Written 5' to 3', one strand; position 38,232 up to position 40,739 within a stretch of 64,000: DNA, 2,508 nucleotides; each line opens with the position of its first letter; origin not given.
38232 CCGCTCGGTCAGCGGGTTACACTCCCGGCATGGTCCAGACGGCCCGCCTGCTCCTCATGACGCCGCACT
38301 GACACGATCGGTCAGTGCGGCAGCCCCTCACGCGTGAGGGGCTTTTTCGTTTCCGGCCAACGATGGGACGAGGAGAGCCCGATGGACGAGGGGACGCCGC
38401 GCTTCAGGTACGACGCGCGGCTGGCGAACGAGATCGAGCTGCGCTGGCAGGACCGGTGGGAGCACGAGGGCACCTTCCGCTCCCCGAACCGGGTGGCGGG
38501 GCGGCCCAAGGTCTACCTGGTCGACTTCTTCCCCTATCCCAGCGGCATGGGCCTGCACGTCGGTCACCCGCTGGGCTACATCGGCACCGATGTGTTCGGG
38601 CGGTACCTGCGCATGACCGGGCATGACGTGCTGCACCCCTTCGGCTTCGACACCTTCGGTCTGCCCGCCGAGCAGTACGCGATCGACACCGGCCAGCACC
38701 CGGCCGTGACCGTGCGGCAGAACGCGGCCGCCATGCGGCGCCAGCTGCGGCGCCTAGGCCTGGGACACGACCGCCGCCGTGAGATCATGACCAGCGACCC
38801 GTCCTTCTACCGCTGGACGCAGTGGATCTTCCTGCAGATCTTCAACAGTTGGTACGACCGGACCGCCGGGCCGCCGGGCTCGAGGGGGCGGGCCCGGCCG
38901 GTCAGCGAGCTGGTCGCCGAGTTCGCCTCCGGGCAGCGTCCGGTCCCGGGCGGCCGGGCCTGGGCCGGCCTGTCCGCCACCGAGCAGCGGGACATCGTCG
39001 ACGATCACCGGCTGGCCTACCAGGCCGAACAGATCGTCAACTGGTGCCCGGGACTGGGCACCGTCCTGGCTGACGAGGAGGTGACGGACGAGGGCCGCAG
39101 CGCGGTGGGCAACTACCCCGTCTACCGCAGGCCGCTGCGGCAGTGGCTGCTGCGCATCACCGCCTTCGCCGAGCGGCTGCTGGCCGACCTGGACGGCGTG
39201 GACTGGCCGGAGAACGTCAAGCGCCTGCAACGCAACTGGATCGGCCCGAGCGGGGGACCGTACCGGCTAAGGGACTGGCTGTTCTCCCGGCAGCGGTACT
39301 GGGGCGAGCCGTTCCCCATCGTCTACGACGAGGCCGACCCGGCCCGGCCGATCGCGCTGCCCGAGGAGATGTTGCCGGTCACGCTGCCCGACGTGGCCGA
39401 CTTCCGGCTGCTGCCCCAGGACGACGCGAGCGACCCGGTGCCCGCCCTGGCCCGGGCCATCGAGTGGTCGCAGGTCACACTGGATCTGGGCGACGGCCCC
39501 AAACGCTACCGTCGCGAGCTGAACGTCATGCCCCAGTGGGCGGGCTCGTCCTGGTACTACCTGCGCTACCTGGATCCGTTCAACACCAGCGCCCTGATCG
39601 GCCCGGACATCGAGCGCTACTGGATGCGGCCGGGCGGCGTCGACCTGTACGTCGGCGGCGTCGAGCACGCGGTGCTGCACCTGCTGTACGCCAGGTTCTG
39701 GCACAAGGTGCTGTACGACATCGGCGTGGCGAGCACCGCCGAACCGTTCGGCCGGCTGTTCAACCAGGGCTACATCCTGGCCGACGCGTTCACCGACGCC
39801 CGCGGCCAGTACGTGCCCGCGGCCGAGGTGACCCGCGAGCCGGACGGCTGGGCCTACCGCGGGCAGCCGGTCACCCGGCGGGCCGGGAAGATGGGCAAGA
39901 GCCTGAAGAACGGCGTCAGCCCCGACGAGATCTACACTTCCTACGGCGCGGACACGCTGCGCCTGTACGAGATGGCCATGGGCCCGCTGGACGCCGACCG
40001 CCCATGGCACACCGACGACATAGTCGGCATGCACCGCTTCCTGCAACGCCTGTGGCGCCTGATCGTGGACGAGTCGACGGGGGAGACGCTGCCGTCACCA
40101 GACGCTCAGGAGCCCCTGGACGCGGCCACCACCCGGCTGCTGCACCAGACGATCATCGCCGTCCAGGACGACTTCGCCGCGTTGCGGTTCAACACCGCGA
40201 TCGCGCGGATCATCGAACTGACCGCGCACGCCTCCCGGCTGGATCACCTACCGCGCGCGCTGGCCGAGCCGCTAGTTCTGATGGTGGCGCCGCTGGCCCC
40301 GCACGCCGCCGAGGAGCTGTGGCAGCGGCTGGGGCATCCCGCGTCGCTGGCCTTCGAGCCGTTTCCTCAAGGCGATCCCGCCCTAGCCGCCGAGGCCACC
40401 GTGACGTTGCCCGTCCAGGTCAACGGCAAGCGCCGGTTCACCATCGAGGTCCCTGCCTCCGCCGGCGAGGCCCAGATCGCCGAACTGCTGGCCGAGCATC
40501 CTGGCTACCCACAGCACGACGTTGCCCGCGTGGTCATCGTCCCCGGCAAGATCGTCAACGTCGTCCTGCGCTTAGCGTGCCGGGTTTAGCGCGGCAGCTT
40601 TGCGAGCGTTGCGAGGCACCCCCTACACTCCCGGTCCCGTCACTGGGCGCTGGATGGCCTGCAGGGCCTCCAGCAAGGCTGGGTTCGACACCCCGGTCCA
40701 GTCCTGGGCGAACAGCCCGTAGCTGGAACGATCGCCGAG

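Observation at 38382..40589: Leucyl-tRNA synthetase with the CP1 editing domain cleanly excised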

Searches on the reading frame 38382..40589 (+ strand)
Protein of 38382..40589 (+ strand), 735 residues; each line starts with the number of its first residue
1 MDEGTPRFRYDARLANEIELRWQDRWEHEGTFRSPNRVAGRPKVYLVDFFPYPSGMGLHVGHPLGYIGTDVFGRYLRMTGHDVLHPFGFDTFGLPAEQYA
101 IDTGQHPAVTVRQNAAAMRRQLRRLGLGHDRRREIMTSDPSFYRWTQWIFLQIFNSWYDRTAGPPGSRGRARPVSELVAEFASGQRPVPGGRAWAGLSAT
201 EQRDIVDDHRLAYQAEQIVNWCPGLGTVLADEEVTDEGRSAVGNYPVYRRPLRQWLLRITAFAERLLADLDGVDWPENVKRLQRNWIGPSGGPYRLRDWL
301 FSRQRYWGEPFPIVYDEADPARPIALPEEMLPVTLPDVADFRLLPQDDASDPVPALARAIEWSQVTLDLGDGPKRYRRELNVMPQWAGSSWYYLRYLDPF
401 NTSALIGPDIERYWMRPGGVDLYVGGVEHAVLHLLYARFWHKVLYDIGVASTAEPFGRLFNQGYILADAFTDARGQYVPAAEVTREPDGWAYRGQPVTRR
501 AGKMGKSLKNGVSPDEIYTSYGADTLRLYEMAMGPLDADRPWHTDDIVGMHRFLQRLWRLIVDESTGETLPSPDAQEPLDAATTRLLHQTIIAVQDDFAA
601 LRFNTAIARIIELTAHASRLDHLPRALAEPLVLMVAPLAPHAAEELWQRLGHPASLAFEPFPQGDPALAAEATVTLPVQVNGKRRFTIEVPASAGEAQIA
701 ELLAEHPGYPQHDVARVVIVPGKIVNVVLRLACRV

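Call 3: search_protein_families(library=pfam, proteins=[window:38382-40586:+], max_evalue=0.01)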
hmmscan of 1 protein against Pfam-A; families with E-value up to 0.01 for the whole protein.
window:38382-40586:+ (735 aa): 3 families
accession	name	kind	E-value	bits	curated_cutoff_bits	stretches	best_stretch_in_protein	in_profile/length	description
PF00133.28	tRNA-synt_1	-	1.2e-30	107.1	22.7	3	208-318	152-250/414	tRNA synthetases class I (I, L, M and V)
PF09334.17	tRNA-synt_1g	-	2.2e-20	73.2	20.1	1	50-153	7-107/391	tRNA synthetases class I (M)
PF08264.19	Anticodon_1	-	5.5e-14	52.7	25.1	1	585-695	6-143/148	Anticodon-binding domain of tRNA ligase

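Call 4: search_protein_families(library=ncbifam, proteins=[window:38382-40586:+], max_evalue=0.01)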
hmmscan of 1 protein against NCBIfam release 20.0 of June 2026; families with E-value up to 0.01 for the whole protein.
window:38382-40586:+ (735 aa): 17 families
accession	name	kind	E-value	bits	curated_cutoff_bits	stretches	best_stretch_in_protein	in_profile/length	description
TIGR00396.1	leuS_bact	equivalog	4e-196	653.8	548.4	3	294-729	409-842/843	leucine--tRNA ligase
NF009687.0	PRK13208.1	equivalog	1.6e-47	162.2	738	3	15-155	12-163/801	valine--tRNA ligase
TIGR00422.1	valS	equivalog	1e-41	142.9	612.1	3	16-155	8-161/863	valine--tRNA ligase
NF008957.0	PRK12300.1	subfamily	5.2e-36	124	677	2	15-95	6-84/946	leucine--tRNA ligase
TIGR00392.1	ileS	equivalog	2.9e-33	115.1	621.4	3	245-320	414-484/861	isoleucine--tRNA ligase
NF004349.1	PRK05729.1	equivalog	3.4e-30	105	704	3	253-665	351-699/860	valine--tRNA ligase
TIGR00395.1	leuS_arch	equivalog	1.7e-27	95.9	648.5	2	17-95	2-77/938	leucine--tRNA ligase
NF000540.1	alt_ValS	exception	2.4e-27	95.2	900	3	16-99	7-89/827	valine--tRNA ligase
TIGR00398.1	metG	equivalog_domain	5.3e-21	74.9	336.35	2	51-154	8-108/530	methionine--tRNA ligase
NF001100.0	PRK00133.1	equivalog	2.5e-16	59.4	587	1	51-153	14-113/676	methionine--tRNA ligase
NF008900.0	PRK12267.1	equivalog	2.1e-13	49.7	598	2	44-154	6-113/648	methionine--tRNA ligase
NF011492.0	PRK14900.1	equivalog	6.5e-13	47.5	1783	1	16-94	16-93/1044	valine--tRNA ligase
NF040702.1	ileS_w_GNAT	exception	4.7e-08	31.1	1999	1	13-99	18-103/1100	isoleucine--tRNA ligase, N-acetyltransferase domain-containing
NF008863.0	PRK11893.2-5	equivalog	1.3e-07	30.6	551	1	44-130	7-93/531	methionine--tRNA ligase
NF000258.1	MupB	exception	1.4e-05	23.2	1900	1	26-97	16-87/1033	mupirocin-resistant isoleucine--tRNA ligase MupB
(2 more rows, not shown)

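Call 5: search_solved_structures(query=window:38382-40586:+, show_alignments=2)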
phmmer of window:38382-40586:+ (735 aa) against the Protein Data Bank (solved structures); distinct sequences matched with E-value up to 0.001: 60.
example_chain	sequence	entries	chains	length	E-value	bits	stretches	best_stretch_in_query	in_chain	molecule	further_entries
3ziu_A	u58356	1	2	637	7.7e-144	483.8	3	214-467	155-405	LEUCYL-TRNA SYNTHETASE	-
1h3n_A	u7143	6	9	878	4.2e-122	412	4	282-473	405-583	LEUCYL-TRNA SYNTHETASE | AMINOACYL-TRNA SYNTHETASE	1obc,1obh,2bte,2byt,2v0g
2v0c_A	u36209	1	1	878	1e-120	407.4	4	282-473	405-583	AMINOACYL-TRNA SYNTHETASE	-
9tjv_A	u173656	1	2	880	2.9e-117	396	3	286-729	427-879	Leucine--tRNA ligase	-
9tjw_A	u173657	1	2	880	1.5e-116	393.6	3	286-729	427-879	Leucine--tRNA ligase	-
9twr_A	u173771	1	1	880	5.2e-116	391.8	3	286-729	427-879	Leucine--tRNA ligase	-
9twu_A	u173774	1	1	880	5.2e-116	391.8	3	286-729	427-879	Leucine--tRNA ligase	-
5omw_A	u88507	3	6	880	5.2e-116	391.8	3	286-729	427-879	Leucine--tRNA ligase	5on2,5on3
3zgz_A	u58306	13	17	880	5.2e-116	391.8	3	286-729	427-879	LEUCINE--TRNA LIGASE | LEUCYL-TRNA SYNTHETASE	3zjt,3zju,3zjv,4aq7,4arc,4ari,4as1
9twv_A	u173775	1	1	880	5.2e-116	391.8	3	286-729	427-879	Leucine--tRNA ligase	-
9twt_A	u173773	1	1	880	5.3e-116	391.8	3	286-729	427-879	Leucine--tRNA ligase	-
9tws_A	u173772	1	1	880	5.3e-116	391.8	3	286-729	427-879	Leucine--tRNA ligase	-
6q89_A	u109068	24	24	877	1.7e-111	376.9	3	268-728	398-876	Leucine--tRNA ligase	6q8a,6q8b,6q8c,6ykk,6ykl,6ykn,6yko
7nty_A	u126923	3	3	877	8.6e-111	374.6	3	268-728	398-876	Leucine--tRNA ligase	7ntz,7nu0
7nu1_A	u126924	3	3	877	1.7e-110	373.6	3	268-728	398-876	Leucine--tRNA ligase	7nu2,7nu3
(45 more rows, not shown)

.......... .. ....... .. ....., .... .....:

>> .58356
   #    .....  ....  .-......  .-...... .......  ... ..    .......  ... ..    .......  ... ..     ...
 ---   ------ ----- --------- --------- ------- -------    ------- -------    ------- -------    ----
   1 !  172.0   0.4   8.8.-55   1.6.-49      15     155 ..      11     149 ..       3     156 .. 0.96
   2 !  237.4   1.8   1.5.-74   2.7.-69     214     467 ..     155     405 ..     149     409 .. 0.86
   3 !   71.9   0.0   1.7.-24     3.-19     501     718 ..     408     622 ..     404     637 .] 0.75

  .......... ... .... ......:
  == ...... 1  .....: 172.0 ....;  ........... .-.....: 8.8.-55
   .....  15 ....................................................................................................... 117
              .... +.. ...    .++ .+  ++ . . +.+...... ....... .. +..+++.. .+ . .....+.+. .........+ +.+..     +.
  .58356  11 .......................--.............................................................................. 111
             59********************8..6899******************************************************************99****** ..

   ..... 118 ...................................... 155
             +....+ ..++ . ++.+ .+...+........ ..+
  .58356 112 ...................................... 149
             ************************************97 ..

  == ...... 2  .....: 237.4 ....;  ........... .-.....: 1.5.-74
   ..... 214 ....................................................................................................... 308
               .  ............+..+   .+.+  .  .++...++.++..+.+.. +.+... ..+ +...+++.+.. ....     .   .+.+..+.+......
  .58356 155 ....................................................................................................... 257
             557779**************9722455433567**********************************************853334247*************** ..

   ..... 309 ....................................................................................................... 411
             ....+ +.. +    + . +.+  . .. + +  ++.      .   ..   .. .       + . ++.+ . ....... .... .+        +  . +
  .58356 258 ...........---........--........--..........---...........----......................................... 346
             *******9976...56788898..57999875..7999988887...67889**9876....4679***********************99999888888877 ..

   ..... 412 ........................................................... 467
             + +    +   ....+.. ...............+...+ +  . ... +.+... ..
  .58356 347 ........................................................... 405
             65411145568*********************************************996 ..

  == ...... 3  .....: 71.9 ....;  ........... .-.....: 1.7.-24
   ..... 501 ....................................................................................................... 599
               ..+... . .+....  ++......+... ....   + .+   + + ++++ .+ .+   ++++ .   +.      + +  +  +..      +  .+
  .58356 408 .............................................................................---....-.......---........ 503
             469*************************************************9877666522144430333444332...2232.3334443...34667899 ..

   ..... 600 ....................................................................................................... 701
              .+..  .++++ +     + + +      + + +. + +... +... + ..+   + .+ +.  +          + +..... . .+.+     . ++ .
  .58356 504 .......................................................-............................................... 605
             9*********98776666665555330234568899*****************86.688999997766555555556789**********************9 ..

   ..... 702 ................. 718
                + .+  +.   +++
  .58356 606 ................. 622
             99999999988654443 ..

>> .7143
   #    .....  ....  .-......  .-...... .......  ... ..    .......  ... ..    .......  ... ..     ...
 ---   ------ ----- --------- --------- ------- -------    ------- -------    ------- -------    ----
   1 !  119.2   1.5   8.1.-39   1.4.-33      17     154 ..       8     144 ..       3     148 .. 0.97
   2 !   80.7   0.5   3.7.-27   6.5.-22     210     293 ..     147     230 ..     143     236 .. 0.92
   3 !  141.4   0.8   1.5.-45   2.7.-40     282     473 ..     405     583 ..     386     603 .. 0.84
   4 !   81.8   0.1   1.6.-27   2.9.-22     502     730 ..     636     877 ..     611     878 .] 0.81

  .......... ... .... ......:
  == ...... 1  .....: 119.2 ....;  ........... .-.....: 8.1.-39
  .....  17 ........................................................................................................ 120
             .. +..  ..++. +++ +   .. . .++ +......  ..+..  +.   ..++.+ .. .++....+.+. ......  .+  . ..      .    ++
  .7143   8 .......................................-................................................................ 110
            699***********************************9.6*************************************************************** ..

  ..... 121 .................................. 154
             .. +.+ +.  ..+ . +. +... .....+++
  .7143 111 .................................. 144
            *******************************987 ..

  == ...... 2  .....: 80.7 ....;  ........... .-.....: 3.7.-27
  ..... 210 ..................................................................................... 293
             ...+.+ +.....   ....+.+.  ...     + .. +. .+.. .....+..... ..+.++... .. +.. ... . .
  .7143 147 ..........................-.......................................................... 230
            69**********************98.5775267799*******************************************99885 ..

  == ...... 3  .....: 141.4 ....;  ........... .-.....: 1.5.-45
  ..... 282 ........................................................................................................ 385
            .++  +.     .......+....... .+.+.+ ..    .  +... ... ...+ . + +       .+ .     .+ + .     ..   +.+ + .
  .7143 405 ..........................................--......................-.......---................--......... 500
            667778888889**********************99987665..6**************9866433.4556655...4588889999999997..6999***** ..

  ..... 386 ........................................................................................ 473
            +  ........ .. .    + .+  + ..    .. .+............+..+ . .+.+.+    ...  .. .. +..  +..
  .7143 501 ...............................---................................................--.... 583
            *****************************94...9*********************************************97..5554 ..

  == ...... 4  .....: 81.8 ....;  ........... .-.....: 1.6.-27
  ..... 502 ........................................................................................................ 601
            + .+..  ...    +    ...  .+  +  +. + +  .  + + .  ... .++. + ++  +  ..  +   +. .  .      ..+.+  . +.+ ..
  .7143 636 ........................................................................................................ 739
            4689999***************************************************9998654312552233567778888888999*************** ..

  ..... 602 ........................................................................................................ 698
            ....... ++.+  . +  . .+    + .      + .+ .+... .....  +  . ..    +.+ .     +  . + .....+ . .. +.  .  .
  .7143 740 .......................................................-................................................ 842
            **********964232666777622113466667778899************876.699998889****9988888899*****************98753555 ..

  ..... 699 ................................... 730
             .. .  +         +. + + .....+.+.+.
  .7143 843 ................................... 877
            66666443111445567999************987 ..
